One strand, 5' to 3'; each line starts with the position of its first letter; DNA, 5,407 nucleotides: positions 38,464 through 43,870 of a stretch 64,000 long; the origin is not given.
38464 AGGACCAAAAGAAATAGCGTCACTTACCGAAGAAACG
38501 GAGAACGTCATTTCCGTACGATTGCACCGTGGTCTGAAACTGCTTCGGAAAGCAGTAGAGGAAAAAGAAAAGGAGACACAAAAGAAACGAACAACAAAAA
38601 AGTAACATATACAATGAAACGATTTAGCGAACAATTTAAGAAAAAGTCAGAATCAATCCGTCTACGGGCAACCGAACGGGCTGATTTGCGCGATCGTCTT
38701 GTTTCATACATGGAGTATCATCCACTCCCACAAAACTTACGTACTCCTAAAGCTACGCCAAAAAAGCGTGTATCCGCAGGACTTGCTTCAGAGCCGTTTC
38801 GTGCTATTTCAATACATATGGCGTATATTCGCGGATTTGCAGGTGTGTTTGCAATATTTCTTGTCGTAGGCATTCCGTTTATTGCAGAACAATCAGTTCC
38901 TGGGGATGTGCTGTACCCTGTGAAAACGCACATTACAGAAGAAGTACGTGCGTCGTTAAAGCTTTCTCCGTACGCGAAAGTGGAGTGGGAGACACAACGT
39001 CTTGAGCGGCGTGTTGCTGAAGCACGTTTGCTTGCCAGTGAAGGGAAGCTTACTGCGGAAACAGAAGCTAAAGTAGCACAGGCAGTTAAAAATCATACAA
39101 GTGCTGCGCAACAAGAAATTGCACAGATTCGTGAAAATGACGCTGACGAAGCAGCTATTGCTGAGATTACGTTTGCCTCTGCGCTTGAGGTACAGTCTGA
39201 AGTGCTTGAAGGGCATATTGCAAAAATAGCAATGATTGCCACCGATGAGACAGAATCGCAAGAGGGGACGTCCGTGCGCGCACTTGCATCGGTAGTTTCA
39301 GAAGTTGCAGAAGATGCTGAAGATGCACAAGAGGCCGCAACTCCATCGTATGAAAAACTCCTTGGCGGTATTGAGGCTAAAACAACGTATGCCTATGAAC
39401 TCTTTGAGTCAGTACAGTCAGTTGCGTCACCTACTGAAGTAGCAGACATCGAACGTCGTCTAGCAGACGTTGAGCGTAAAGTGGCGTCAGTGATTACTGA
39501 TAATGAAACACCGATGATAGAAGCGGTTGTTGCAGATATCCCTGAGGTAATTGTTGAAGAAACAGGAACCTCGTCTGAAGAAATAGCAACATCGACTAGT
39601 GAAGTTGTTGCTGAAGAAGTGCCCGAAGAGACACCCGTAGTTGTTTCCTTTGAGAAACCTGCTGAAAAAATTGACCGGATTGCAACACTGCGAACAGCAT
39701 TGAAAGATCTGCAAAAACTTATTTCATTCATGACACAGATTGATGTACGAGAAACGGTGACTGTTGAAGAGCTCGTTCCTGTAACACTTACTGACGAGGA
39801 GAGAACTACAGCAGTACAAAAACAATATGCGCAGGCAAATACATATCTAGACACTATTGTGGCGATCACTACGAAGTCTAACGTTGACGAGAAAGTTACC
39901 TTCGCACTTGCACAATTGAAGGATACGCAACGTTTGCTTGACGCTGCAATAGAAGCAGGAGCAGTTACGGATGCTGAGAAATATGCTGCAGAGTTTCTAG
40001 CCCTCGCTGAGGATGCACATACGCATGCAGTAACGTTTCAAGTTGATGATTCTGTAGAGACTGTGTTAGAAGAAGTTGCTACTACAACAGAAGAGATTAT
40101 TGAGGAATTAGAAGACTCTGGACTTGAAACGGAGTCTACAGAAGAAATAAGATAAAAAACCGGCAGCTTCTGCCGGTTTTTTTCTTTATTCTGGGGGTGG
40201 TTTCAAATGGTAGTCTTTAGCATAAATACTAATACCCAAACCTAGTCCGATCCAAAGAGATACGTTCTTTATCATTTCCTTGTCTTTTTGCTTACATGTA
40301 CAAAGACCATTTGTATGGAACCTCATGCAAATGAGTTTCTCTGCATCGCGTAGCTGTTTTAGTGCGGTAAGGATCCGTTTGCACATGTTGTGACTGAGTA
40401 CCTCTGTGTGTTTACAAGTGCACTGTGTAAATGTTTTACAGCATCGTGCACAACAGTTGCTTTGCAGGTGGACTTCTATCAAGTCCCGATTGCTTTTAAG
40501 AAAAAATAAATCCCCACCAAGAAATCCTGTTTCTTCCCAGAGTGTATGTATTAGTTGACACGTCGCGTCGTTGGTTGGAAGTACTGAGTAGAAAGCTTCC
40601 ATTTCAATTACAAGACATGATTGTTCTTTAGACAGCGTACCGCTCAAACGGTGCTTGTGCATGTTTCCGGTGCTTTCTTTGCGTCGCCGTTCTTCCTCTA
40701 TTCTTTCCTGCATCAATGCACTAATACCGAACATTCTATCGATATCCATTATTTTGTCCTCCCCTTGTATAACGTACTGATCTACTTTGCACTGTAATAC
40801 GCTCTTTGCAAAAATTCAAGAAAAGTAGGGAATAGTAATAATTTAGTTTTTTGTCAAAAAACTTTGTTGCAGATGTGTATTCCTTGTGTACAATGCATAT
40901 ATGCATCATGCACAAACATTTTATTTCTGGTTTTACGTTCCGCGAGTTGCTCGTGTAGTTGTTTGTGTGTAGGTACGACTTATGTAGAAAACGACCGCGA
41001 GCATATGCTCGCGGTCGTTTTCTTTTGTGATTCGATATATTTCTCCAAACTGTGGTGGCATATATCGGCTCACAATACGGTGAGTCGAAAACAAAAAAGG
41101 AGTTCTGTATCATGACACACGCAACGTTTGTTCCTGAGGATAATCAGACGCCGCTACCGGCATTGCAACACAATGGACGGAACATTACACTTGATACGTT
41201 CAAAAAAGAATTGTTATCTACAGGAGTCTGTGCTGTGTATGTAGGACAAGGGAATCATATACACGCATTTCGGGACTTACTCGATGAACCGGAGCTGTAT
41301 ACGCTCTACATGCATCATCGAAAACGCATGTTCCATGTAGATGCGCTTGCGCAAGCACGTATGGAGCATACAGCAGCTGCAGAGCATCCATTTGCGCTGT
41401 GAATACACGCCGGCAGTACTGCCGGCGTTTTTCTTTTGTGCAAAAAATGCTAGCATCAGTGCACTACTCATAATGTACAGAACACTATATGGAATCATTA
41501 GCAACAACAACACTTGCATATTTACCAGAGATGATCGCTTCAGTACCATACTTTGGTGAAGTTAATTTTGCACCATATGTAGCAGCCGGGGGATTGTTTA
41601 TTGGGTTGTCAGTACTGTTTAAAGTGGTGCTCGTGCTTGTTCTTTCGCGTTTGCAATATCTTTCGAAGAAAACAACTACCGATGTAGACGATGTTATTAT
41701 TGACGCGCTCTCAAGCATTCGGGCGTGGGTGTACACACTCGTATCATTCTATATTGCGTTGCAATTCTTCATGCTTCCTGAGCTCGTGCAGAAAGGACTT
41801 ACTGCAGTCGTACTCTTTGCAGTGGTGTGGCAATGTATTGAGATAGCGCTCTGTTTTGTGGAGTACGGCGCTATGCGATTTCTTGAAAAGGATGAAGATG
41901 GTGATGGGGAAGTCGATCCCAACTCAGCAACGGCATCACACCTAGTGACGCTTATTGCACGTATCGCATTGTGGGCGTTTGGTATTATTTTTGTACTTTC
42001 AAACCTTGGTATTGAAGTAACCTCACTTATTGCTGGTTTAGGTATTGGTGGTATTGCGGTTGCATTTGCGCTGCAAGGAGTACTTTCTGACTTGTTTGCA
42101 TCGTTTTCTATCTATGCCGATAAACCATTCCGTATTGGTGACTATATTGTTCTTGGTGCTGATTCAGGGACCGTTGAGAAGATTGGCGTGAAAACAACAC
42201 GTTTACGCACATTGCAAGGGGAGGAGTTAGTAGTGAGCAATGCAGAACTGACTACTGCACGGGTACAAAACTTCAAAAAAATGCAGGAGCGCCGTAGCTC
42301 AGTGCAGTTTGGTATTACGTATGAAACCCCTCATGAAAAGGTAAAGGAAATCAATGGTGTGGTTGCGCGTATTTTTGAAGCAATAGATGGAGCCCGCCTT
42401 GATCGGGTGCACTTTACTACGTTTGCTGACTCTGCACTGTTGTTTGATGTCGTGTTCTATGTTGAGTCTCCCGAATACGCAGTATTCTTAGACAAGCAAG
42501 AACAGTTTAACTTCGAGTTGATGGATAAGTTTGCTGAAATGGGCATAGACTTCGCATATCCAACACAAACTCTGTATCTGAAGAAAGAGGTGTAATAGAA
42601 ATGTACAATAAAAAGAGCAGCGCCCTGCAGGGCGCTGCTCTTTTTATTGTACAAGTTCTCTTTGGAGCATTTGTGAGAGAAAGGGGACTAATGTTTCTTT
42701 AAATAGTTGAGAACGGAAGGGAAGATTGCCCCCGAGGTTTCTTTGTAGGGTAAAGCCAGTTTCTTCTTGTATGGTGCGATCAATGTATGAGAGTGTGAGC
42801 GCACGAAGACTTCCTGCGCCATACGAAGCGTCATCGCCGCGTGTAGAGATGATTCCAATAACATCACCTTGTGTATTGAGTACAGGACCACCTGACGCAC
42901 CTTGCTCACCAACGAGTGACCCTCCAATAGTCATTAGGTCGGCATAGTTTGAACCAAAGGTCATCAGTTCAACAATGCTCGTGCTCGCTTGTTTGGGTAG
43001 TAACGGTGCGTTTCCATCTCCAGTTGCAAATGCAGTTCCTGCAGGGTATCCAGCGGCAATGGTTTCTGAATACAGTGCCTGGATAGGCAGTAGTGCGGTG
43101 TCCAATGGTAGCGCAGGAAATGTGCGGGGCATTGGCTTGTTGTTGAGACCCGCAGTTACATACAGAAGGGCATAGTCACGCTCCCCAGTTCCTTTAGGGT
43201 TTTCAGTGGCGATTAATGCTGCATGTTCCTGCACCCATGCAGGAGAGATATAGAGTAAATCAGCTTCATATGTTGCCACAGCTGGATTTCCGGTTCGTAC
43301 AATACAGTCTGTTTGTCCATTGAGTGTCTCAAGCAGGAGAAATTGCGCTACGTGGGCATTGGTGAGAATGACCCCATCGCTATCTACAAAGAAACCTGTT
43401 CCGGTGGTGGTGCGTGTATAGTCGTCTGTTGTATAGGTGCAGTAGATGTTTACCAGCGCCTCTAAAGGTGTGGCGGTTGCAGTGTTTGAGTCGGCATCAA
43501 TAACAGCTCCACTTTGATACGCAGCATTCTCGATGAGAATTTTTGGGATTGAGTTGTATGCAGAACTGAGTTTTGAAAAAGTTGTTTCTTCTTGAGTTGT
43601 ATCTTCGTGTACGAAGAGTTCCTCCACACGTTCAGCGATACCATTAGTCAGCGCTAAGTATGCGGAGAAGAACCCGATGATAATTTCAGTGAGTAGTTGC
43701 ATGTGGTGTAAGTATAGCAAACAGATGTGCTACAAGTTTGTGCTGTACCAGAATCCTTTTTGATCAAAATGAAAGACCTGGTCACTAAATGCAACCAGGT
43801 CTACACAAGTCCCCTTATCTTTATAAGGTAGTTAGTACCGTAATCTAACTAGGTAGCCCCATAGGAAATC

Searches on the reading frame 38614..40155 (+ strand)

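Call 38: search_protein_families(library=pfam, proteins=[window:38614-40155:+], max_evalue=0.01)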
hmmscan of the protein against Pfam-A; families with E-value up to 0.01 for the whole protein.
window:38614-40155:+ (513 aa): 1 family
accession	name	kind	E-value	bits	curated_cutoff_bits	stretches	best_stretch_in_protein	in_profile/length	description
PF18915.5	DUF5667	-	2e-07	31.8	27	1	94-181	2-85/99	Domain of unknown function (DUF5667)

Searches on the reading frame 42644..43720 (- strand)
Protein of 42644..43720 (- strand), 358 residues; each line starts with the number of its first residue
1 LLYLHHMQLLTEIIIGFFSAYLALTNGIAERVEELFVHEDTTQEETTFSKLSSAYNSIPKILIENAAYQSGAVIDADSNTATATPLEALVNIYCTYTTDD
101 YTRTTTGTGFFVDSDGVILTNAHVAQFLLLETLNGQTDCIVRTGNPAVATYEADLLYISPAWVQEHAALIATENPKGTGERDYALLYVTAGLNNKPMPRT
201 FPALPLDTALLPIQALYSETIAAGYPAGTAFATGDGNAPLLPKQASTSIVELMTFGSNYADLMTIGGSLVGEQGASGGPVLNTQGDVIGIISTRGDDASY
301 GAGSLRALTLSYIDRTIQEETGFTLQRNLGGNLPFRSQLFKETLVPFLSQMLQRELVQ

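Call 38: search_protein_families(library=pfam, proteins=[window:42644-43720:-], max_evalue=0.01)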
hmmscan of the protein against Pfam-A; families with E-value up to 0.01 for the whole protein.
window:42644-43720:- (358 aa): 3 families
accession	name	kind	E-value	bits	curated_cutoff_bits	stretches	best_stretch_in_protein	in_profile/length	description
PF13365.12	Trypsin_2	-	1.8e-15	58.4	27.6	1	107-290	1-144/144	Trypsin-like peptidase domain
PF00089.32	Trypsin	-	1.4e-06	28.7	20.6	1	104-295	24-199/220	Trypsin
PF10459.15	Peptidase_S46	-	0.0082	15.3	22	0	106-126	48-68/698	Peptidase S46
